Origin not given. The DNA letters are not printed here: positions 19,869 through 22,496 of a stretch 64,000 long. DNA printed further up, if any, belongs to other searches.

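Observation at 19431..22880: Kelch-propeller/Ig-domain secreted protein carried inside the prophage against the gene orientation, bounded by an AT-rich palindromic island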

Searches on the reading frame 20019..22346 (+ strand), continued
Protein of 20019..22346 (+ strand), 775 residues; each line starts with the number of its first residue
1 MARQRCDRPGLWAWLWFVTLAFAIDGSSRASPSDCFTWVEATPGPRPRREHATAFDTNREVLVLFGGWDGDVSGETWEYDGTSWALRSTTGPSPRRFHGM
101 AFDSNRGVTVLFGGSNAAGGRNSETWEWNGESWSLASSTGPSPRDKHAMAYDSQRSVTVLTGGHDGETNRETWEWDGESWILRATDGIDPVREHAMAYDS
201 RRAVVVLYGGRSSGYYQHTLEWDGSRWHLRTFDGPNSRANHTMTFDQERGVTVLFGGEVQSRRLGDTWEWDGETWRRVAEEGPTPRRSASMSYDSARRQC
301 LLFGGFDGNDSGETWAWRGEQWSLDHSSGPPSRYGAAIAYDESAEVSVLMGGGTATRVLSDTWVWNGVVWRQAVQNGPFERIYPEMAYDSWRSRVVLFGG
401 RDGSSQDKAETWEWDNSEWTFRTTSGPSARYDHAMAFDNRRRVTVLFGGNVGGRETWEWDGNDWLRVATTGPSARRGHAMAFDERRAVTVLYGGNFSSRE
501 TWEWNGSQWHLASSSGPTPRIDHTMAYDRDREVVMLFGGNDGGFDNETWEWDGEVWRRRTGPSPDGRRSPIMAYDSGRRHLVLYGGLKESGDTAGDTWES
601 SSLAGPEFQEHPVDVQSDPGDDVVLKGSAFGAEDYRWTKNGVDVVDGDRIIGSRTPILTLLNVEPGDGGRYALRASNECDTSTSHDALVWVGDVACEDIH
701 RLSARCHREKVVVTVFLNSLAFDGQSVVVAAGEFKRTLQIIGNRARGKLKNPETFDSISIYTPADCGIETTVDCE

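Call 13: find_homologous_proteins(query=window:20019-22346:+)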
Query window:20019-22346:+ (775 aa): 7986 proteins with E <= 0.001 among 8000 candidates; the best 120 are listed.
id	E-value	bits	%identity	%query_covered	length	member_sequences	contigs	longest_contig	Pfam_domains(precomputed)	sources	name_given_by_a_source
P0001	4.0e-206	705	37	84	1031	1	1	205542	PF07679.23,PF07646.22,PF13418.13,PF24681.2,PF13415.13,PF13927.13,PF24981.2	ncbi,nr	ncbi:MAG: hypothetical protein JNM07_03835 [Phycisphaerae bacterium]|nr:hypothetical protein [Phycis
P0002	6.8e-201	688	39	74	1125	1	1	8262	PF07646.22,PF13418.13,PF24681.2,PF13854.13,PF13415.13,PF13948.12,PF24981.2,PF01344.32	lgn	-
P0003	7.1e-199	681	39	79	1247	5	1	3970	PF07646.22,PF13418.13,PF24681.2,PF13415.13,PF03089.21,PF24981.2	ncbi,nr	ncbi:MAG TPA: kelch repeat-containing protein [bacterium]|nr:kelch repeat-containing protein [bacter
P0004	3.5e-198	679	42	68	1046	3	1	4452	PF07646.22,PF13418.13,PF24681.2,PF13854.13,PF13415.13,PF24981.2,PF19077.7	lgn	-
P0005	3.3e-196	672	32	83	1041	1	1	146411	PF07679.23,PF13418.13,PF24681.2,PF13415.13,PF13927.13,PF24981.2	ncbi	-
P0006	2.0e-194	666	44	73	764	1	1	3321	PF07646.22,PF13418.13,PF24681.2,PF13415.13,PF00404.25,PF24981.2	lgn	-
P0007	2.2e-190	653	42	70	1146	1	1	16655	PF13418.13,PF24681.2,PF13415.13,PF24981.2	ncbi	-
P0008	9.1e-187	641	38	73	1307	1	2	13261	PF07646.22,PF13418.13,PF24681.2,PF13854.13,PF13415.13,PF25852.1,PF24981.2,PF01344.32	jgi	-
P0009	9.7e-187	641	39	74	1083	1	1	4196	PF07646.22,PF13418.13,PF24681.2,PF13415.13,PF03089.21,PF24981.2,PF01344.32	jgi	-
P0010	2.1e-184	633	35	80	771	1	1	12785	PF07679.23,PF13418.13,PF24681.2,PF13415.13,PF13927.13,PF24981.2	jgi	jgi:Immunoglobulin domain/Galactose oxidase, central domain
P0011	2.6e-184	633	36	70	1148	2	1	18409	PF07646.22,PF13418.13,PF24681.2,PF13415.13,PF13948.12,PF24981.2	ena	-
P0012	5.6e-182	625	40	88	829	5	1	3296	PF07646.22,PF24681.2,PF13415.13,PF24981.2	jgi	-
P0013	7.7e-181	622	43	73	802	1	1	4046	PF07646.22,PF24681.2,PF13415.13,PF24981.2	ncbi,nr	ncbi:MAG: kelch repeat-containing protein, partial [Phycisphaerales bacterium]|nr:kelch repeat-conta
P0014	5.1e-179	615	42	48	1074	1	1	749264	PF07679.23,PF13895.13,PF13418.13,PF24681.2,PF07686.24,PF13415.13,PF13927.13,PF00047.32,PF24981.2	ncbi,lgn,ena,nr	ncbi:MAG TPA: immunoglobulin domain-containing protein [Phycisphaerae bacterium]|nr:immunoglobulin d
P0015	2.6e-178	613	41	87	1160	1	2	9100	PF07646.22,PF13418.13,PF24681.2,PF13415.13,PF13927.13,PF24981.2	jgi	-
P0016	3.3e-178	613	45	71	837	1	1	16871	PF07646.22,PF13418.13,PF24681.2,PF13415.13,PF24981.2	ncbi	-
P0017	3.5e-178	613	41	73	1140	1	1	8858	PF07646.22,PF13418.13,PF24681.2,PF13415.13,PF13948.12,PF03089.21,PF24981.2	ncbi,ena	-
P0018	8.8e-172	592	46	72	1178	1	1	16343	PF07646.22,PF13418.13,PF24681.2,PF13415.13,PF25852.1,PF24981.2,PF01344.32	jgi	jgi:hypothetical protein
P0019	2.3e-171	590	41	65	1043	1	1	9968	PF24681.2,PF13415.13,PF24981.2,PF19077.7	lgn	-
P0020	8.9e-169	582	33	83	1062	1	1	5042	PF07679.23,PF07646.22,PF13418.13,PF24681.2,PF13854.13,PF13415.13,PF13927.13,PF24981.2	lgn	-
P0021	2.2e-168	580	37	74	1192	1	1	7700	PF07646.22,PF13418.13,PF24681.2,PF13415.13,PF13948.12,PF24981.2,PF01344.32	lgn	-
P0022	7.0e-167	575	41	71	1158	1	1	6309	PF07646.22,PF13418.13,PF24681.2,PF13854.13,PF13415.13,PF13948.12,PF24981.2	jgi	jgi:cysteine-rich repeat protein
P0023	8.9e-166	572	38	62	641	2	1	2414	PF07646.22,PF13418.13,PF24681.2,PF13854.13,PF13415.13,PF24981.2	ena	-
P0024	5.5e-165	569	46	74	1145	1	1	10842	PF07646.22,PF24681.2,PF13415.13,PF24981.2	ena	-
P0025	1.8e-164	567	42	74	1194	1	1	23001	PF07646.22,PF24681.2,PF13415.13,PF24981.2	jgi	jgi:hypothetical protein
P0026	4.5e-164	566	40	86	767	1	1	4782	PF07679.23,PF13418.13,PF24681.2,PF13415.13,PF13927.13,PF24981.2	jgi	jgi:hypothetical protein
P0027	4.5e-164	566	45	58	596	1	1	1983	PF07646.22,PF13418.13,PF24681.2,PF13415.13,PF24981.2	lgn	-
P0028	5.9e-164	566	37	80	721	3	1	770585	PF13418.13,PF24681.2,PF13415.13,PF24981.2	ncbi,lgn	-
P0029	1.8e-163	564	34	87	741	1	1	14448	PF07679.23,PF07646.22,PF13418.13,PF24681.2,PF13415.13,PF13927.13,PF24981.2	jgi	jgi:hypothetical protein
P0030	7.9e-162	559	34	66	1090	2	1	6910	PF07646.22,PF13418.13,PF24681.2,PF13415.13,PF24981.2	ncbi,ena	-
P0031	1.9e-161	557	42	71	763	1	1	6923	PF07646.22,PF13418.13,PF24681.2,PF13415.13,PF24981.2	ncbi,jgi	-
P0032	7.3e-161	555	39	79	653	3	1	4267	PF07679.23,PF07646.22,PF13418.13,PF24681.2,PF13415.13,PF13927.13,PF24981.2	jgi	jgi:hypothetical protein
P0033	2.8e-160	553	39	77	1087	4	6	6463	PF07646.22,PF13418.13,PF24681.2,PF13415.13,PF24981.2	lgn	-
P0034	4.6e-160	553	37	71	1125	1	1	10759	PF07646.22,PF13418.13,PF24681.2,PF13415.13,PF13948.12,PF24981.2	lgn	-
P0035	7.1e-159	549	47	66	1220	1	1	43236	PF07679.23,PF13895.13,PF13418.13,PF24681.2,PF07686.24,PF13415.13,PF13927.13,PF00047.32,PF01400.32,PF22854.3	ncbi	-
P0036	8.8e-159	549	35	72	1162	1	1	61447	PF07646.22,PF13418.13,PF24681.2,PF13415.13,PF13948.12,PF25852.1,PF24981.2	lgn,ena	-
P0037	1.1e-158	548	41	73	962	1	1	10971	PF07646.22,PF13418.13,PF24681.2,PF13415.13,PF13948.12,PF24981.2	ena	-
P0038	4.1e-158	546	42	84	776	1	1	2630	PF07679.23,PF07646.22,PF13418.13,PF24681.2,PF13415.13,PF13927.13,PF24981.2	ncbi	-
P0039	4.6e-157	543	39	73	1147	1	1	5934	PF07646.22,PF13418.13,PF24681.2,PF13854.13,PF13415.13,PF13948.12,PF03089.21,PF24981.2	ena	-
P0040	8.3e-156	539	38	84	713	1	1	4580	PF07679.23,PF07646.22,PF13418.13,PF24681.2,PF13854.13,PF13415.13,PF13927.13,PF24981.2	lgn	-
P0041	1.8e-155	538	37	86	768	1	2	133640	PF07679.23,PF24681.2,PF13415.13,PF13927.13,PF24981.2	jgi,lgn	jgi:hypothetical protein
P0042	2.8e-155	537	40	77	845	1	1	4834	PF13418.13,PF24681.2,PF13415.13,PF24981.2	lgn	-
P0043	4.2e-155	536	35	78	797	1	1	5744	PF07679.23,PF24681.2,PF13415.13,PF13927.13,PF24981.2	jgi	jgi:hypothetical protein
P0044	2.1e-154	534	41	65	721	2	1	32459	PF07646.22,PF24681.2,PF13415.13,PF24981.2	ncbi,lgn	-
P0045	1.8e-153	531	45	77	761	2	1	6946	PF07646.22,PF13418.13,PF24681.2,PF13415.13,PF24981.2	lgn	-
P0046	2.1e-153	531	36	85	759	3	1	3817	PF07679.23,PF24681.2,PF13415.13,PF13927.13,PF24981.2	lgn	-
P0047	2.8e-153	530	41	77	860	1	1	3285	PF13418.13,PF24681.2,PF13415.13,PF03089.21,PF24981.2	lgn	-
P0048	2.9e-153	530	44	69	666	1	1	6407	PF07646.22,PF13418.13,PF24681.2,PF13854.13,PF13415.13,PF24981.2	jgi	jgi:hypothetical protein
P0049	3.3e-153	530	41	84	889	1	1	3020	PF07679.23,PF07646.22,PF13895.13,PF13418.13,PF24681.2,PF13415.13,PF13927.13,PF00047.32,PF24981.2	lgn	-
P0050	2.2e-152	527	42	72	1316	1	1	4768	PF07646.22,PF13418.13,PF24681.2,PF13415.13,PF24981.2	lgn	-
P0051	5.0e-152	526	37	74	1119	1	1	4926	PF07646.22,PF13418.13,PF24681.2,PF13854.13,PF13415.13,PF13948.12,PF03089.21,PF24981.2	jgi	jgi:cysteine-rich repeat protein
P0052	2.6e-151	524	48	67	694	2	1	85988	PF13418.13,PF24681.2,PF13415.13,PF24981.2,PF18998.7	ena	-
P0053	1.2e-150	522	40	70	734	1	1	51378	PF07646.22,PF13418.13,PF24681.2,PF13415.13,PF24981.2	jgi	jgi:hypothetical protein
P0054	1.1e-149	518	38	87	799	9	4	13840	PF07679.23,PF07646.22,PF13418.13,PF24681.2,PF13415.13,PF13927.13,PF24981.2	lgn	-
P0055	1.3e-149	518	42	88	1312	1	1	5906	PF07646.22,PF13418.13,PF24681.2,PF13415.13,PF24981.2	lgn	-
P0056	1.4e-149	518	35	73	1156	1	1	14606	PF07646.22,PF13418.13,PF24681.2,PF13854.13,PF13415.13,PF03089.21,PF24981.2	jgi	jgi:cysteine-rich repeat protein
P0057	2.2e-149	517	37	96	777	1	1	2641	PF07679.23,PF07646.22,PF13418.13,PF24681.2,PF13415.13,PF13927.13,PF24981.2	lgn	-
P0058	2.6e-149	517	42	66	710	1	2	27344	PF13418.13,PF24681.2,PF13854.13,PF13415.13,PF24981.2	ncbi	-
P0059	2.9e-149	517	33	82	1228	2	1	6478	PF07679.23,PF07646.22,PF13895.13,PF13418.13,PF16706.12,PF24681.2,PF07686.24,PF13415.13,PF13927.13,PF00047.32,PF24981.2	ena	-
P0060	3.2e-149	517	37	77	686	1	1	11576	PF13418.13,PF24681.2,PF13415.13,PF00404.25,PF24981.2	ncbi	-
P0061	4.9e-149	516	50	70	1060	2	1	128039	PF07646.22,PF13418.13,PF24681.2,PF13415.13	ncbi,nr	ncbi:MAG TPA: kelch repeat-containing protein [Phycisphaerales bacterium]|nr:kelch repeat-containing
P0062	5.2e-149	516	47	71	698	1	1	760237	PF07646.22,PF13418.13,PF24681.2,PF13854.13,PF13415.13,PF24981.2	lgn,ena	-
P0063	5.3e-149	516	46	73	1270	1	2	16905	PF13418.13,PF24681.2,PF13415.13,PF24981.2,PF13088.13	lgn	-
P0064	7.9e-149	516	40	75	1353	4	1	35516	PF24681.2,PF13415.13,PF24981.2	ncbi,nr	ncbi:MAG TPA: kelch repeat-containing protein [Polyangia bacterium]|nr:kelch repeat-containing prote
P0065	1.1e-148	515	33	78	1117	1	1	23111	PF23249.2,PF13418.13,PF24681.2,PF13854.13,PF13415.13,PF25852.1,PF16640.12,PF24981.2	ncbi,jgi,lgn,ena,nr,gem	ncbi:MAG TPA: kelch repeat-containing protein [Acidimicrobiales bacterium]|nr:kelch repeat-containin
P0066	1.2e-148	515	39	72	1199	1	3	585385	PF07646.22,PF13418.13,PF24681.2,PF13854.13,PF13415.13,PF24981.2,PF01344.32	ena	-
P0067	2.1e-148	514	39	72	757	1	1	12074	PF07646.22,PF13418.13,PF24681.2,PF13854.13,PF13415.13,PF24981.2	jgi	jgi:hypothetical protein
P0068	8.5e-148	512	37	86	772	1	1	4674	PF07679.23,PF07646.22,PF13418.13,PF24681.2,PF13415.13,PF13927.13,PF24981.2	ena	-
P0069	1.2e-147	512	36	89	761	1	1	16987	PF07646.22,PF13418.13,PF24681.2,PF13415.13,PF13927.13,PF24981.2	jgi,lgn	-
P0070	1.2e-147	512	41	77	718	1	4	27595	PF24681.2,PF13415.13,PF24981.2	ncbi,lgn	-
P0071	1.2e-147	512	42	87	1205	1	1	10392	PF07679.23,PF07646.22,PF13895.13,PF13418.13,PF24681.2,PF07686.24,PF13854.13,PF13415.13,PF13927.13,PF00047.32,PF24981.2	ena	-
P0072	2.0e-147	511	37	73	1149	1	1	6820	PF07646.22,PF13418.13,PF24681.2,PF13854.13,PF13415.13,PF03089.21,PF24981.2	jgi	jgi:cysteine-rich repeat protein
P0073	5.8e-147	509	38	71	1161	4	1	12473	PF07646.22,PF13418.13,PF24681.2,PF13854.13,PF13415.13,PF25852.1,PF24981.2,PF01344.32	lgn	-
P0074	9.6e-147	509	38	87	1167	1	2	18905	PF07679.23,PF13895.13,PF13418.13,PF24681.2,PF13415.13,PF13927.13,PF24981.2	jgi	jgi:hypothetical protein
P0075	7.5e-146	506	48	72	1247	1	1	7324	PF07646.22,PF13418.13,PF24681.2,PF13415.13,PF02494.23,PF24981.2,PF01344.32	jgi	jgi:hypothetical protein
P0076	8.2e-146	506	47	73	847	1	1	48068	PF07646.22,PF13418.13,PF24681.2,PF13854.13,PF13415.13,PF24981.2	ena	-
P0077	9.7e-146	505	35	73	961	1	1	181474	PF07646.22,PF13418.13,PF24681.2,PF13415.13,PF24981.2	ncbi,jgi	ncbi:MAG: hypothetical protein ACI89L_000621 [Phycisphaerales bacterium]|jgi:hypothetical protein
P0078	1.8e-145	504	35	74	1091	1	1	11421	PF07646.22,PF13418.13,PF24681.2,PF13415.13,PF24981.2,PF01344.32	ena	-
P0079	2.4e-145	504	41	70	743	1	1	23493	PF07646.22,PF13418.13,PF24681.2,PF13854.13,PF13415.13,PF24981.2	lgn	-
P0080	2.7e-145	504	39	73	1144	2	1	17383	PF07646.22,PF13418.13,PF24681.2,PF13854.13,PF13415.13,PF13948.12,PF24981.2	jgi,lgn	-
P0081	4.7e-145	503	42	70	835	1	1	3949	PF07646.22,PF13418.13,PF24681.2,PF13854.13,PF13415.13,PF24981.2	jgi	jgi:hypothetical protein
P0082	5.3e-145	503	38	74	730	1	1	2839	PF13418.13,PF24681.2,PF13415.13,PF24981.2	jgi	-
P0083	6.4e-145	503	36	72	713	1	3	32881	PF24681.2,PF13415.13,PF24981.2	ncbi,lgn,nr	ncbi:MAG: hypothetical protein FLDDKLPJ_01511 [Phycisphaerae bacterium]|nr:hypothetical protein [Phy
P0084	8.2e-145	502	38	82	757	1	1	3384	PF07646.22,PF13418.13,PF24681.2,PF13854.13,PF11617.14,PF13415.13,PF24981.2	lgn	-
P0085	1.1e-144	502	43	74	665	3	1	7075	PF07646.22,PF13418.13,PF24681.2,PF13854.13,PF13415.13,PF24981.2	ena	-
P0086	2.0e-144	501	45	72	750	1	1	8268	PF13418.13,PF24681.2,PF13415.13,PF24981.2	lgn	-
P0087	3.4e-144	500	40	73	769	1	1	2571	PF07646.22,PF13418.13,PF24681.2,PF13854.13,PF13415.13,PF24981.2,PF13860.13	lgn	-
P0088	4.2e-144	500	43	76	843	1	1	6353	PF13418.13,PF24681.2,PF13415.13,PF24981.2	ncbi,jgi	jgi:hypothetical protein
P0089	5.2e-144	500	48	73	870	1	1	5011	PF07646.22,PF13418.13,PF24681.2,PF13854.13,PF13415.13,PF24981.2,PF10708.15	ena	-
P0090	2.4e-143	497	42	67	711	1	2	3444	PF07646.22,PF13418.13,PF24681.2,PF13415.13,PF24981.2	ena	-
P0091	3.4e-143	497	40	89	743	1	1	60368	PF07679.23,PF13895.13,PF13418.13,PF24681.2,PF13854.13,PF13415.13,PF13927.13,PF24981.2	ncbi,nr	ncbi:MAG: immunoglobulin domain-containing protein [Planctomycetota bacterium]|nr:immunoglobulin dom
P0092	7.4e-143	496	41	68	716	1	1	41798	PF13418.13,PF24681.2,PF13415.13,PF24981.2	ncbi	-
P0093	9.1e-143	496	45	68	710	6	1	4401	PF07646.22,PF13418.13,PF24681.2,PF13415.13,PF24981.2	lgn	-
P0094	1.6e-142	495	36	74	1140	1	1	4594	PF07646.22,PF13418.13,PF24681.2,PF13415.13,PF13948.12,PF24981.2,PF01344.32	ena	-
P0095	3.4e-142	494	44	72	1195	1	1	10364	PF07646.22,PF13418.13,PF00801.27,PF24681.2,PF13415.13,PF24981.2,PF18998.7,PF18911.7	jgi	jgi:PKD repeat protein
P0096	3.7e-142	494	45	71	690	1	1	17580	PF13418.13,PF24681.2,PF13415.13,PF24981.2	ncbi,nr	ncbi:MAG: hypothetical protein FLDDKLPJ_03553 [Phycisphaerae bacterium]|nr:hypothetical protein [Phy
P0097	4.0e-142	493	42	74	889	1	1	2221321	PF07646.22,PF13418.13,PF24681.2,PF13415.13,PF24981.2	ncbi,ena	-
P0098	4.9e-142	493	40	64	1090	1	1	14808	PF07646.22,PF13418.13,PF24681.2,PF13854.13,PF13415.13,PF13948.12,PF25852.1,PF24981.2,PF01344.32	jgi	jgi:cysteine-rich repeat protein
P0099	6.3e-142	493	39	85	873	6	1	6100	PF07679.23,PF13895.13,PF13418.13,PF24681.2,PF13854.13,PF13415.13,PF13927.13,PF24981.2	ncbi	-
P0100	7.0e-142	493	43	81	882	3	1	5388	PF07646.22,PF13418.13,PF24681.2,PF13854.13,PF13415.13,PF24981.2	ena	-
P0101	1.7e-141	491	33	65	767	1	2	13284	PF13418.13,PF24681.2,PF13415.13,PF24981.2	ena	-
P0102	2.8e-141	491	30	77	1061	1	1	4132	PF24996.1,PF07646.22,PF13418.13,PF24681.2,PF13854.13,PF13415.13,PF24981.2,PF01344.32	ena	-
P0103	5.7e-141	490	43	74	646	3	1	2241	PF13418.13,PF24681.2,PF13415.13,PF24981.2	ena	-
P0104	6.1e-141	490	37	81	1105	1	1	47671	PF07646.22,PF13418.13,PF24681.2,PF13415.13,PF13948.12,PF24981.2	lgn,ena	-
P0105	7.0e-141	489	43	72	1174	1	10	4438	PF07646.22,PF13418.13,PF24681.2,PF13854.13,PF13415.13,PF24981.2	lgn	-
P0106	1.0e-140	489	39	88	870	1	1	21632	PF24681.2,PF13415.13,PF24981.2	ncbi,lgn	-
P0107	1.5e-140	488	38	74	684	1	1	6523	PF24681.2,PF13415.13,PF24981.2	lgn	-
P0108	1.9e-140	488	35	72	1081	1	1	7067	PF07646.22,PF13418.13,PF24681.2,PF13415.13,PF13948.12,PF24981.2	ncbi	ncbi:MAG: DUF4215 domain-containing protein [Kofleriaceae bacterium]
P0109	2.6e-140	487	37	74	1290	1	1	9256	PF07646.22,PF13418.13,PF24681.2,PF13415.13,PF24981.2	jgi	jgi:hypothetical protein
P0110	3.4e-140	487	37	79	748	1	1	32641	PF07679.23,PF07646.22,PF13418.13,PF24681.2,PF13415.13,PF13927.13,PF24981.2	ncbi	-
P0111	3.6e-140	487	35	75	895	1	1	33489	PF07646.22,PF13418.13,PF24681.2,PF13854.13,PF13415.13,PF24981.2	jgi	jgi:hypothetical protein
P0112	5.0e-140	486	35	88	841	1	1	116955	PF07679.23,PF07646.22,PF13895.13,PF13418.13,PF24681.2,PF13854.13,PF13415.13,PF13927.13,PF24981.2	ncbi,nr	ncbi:MAG: immunoglobulin domain-containing protein [Planctomycetes bacterium]|nr:immunoglobulin doma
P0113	7.7e-140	486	36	63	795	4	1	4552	PF13418.13,PF24681.2,PF13415.13,PF24981.2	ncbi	-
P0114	1.8e-139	485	41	69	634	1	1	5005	PF07646.22,PF24681.2,PF13415.13,PF24981.2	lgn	-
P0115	2.9e-139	484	42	72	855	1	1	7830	PF07646.22,PF13418.13,PF24681.2,PF13415.13,PF24981.2,PF05345.19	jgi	jgi:hypothetical protein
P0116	9.6e-139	482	37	70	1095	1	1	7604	PF07646.22,PF13418.13,PF24681.2,PF13854.13,PF13415.13,PF13948.12,PF24981.2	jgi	jgi:cysteine-rich repeat protein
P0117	1.4e-138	482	42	73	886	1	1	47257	PF24681.2,PF13415.13,PF24981.2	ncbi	ncbi:MAG: kelch repeat-containing protein [Planctomycetota bacterium]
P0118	2.5e-138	481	43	66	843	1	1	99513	PF07646.22,PF13418.13,PF24681.2,PF13415.13,PF24981.2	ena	-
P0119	2.5e-138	481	37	65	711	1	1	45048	PF07646.22,PF13418.13,PF24681.2,PF13415.13,PF24981.2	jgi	jgi:hypothetical protein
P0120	3.3e-138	480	44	74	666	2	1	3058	PF07646.22,PF13418.13,PF24681.2,PF13415.13,PF24981.2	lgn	-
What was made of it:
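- No donor sequence closer than about 50% identity was found (call 13).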

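Call 34: search_protein_families(library=ncbifam, proteins=[window:20019-22343:+, P0029, P0038], max_evalue=0.01)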
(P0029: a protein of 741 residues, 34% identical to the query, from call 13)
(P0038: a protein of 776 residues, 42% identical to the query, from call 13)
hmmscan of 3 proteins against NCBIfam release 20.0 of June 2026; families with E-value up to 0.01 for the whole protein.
window:20019-22343:+ (775 aa): 0 families

P0029 (741 aa): 1 family
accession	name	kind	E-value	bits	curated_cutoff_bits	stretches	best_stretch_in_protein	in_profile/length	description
NF041540.1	dockerin_GC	domain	4.6e-12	46.1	29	1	687-740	1-67/67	GC-type dockerin domain-anchored protein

P0038 (776 aa): 1 family
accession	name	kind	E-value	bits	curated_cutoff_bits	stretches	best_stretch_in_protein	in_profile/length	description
NF041540.1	dockerin_GC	domain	2.2e-09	37.6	29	1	723-776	1-67/67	GC-type dockerin domain-anchored protein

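Call 35: search_solved_structures(query=window:20019-22343:+, max_evalue=0.001)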
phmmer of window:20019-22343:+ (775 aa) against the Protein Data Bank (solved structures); distinct sequences matched with E-value up to 0.001: 6.
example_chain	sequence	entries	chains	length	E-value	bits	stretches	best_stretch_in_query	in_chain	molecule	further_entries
8ttq_A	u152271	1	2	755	2e-07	32.9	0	377-446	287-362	Muskelin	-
3b43_A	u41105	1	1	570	2.6e-05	25.9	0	603-682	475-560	Titin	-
5z5k_A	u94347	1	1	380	3.5e-05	25.5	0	602-691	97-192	Netrin receptor DCC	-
3laf_A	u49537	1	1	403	3.8e-05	25.3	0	602-691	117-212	Deleted in Colorectal Cancer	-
9d8p_A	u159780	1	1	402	0.00014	23.5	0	79-164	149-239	Kelch domain-containing protein 10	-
9tp5_A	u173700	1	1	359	0.00082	20.9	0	507-598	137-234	Serine/threonine-protein phosphatase BSU1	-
